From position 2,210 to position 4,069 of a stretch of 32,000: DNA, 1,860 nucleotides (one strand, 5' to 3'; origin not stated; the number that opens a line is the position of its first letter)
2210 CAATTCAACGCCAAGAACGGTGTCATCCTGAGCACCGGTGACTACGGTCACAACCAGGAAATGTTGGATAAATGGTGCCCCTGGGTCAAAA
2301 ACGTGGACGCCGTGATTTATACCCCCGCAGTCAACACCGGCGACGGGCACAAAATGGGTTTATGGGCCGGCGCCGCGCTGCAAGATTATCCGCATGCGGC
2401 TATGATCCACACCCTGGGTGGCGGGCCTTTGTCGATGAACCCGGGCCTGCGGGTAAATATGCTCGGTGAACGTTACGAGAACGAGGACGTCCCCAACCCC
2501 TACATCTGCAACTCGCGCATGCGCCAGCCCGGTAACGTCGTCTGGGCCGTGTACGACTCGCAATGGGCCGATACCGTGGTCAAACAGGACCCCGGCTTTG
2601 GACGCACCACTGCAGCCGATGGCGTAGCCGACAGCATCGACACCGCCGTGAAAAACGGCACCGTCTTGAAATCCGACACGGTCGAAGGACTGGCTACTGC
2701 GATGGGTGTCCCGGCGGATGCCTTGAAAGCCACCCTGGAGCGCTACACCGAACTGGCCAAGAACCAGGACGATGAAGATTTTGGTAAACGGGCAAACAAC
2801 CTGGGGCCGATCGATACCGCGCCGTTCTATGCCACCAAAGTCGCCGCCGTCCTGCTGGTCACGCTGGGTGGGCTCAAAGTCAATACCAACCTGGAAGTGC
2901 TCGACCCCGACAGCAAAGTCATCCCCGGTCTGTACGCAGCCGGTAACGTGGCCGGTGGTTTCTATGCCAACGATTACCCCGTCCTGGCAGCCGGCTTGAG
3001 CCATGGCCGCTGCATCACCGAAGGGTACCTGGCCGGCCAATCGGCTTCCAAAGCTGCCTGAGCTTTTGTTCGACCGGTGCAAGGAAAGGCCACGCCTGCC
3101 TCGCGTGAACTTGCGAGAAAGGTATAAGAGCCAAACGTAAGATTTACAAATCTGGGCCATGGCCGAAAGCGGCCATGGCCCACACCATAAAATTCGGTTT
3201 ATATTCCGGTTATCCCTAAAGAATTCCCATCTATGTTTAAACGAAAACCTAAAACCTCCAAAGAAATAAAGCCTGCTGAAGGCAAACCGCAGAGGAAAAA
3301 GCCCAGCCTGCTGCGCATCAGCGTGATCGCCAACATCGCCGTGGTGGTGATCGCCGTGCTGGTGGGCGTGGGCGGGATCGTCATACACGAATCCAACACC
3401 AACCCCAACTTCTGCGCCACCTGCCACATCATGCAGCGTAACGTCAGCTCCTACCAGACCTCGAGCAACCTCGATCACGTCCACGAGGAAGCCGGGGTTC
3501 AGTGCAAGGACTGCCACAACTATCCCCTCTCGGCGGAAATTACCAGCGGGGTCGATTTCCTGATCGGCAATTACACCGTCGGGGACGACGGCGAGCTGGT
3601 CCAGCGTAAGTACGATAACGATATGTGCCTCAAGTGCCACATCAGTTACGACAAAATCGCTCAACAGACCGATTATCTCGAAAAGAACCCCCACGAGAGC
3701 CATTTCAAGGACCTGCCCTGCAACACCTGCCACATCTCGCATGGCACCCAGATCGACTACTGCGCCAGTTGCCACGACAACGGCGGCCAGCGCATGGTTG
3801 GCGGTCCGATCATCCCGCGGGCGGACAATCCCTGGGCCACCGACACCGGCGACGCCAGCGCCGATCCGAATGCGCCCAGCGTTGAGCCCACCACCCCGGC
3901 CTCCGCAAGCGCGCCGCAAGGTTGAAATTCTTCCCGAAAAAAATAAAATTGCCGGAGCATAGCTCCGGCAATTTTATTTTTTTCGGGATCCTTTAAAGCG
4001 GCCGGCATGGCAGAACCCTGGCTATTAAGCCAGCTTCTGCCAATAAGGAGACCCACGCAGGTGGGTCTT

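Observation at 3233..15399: Triplicated pentahaem cytochrome gene with a mosaic pattern of synonymous differences, pointing to concerted evolution by gene conversion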

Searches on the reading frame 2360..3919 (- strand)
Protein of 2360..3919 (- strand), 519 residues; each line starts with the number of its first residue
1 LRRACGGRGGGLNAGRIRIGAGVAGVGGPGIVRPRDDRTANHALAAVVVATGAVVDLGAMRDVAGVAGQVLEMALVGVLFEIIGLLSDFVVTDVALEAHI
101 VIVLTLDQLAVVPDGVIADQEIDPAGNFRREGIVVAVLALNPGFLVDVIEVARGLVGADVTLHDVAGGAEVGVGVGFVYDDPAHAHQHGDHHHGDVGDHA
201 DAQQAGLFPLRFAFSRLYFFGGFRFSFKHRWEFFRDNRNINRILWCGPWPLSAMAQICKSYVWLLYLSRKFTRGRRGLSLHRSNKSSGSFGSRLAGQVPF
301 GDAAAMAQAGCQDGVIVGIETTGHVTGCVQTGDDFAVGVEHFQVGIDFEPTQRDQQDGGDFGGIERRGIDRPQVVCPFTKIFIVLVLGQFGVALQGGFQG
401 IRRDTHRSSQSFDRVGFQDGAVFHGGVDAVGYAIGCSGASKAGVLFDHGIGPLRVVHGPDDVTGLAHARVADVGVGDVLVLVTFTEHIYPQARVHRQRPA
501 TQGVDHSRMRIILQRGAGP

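Call 82: search_protein_families(library=pfam, proteins=[window:2360-3919:-], max_evalue=0.01)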
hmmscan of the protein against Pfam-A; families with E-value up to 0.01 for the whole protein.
window:2360-3919:- (519 aa): 0 families
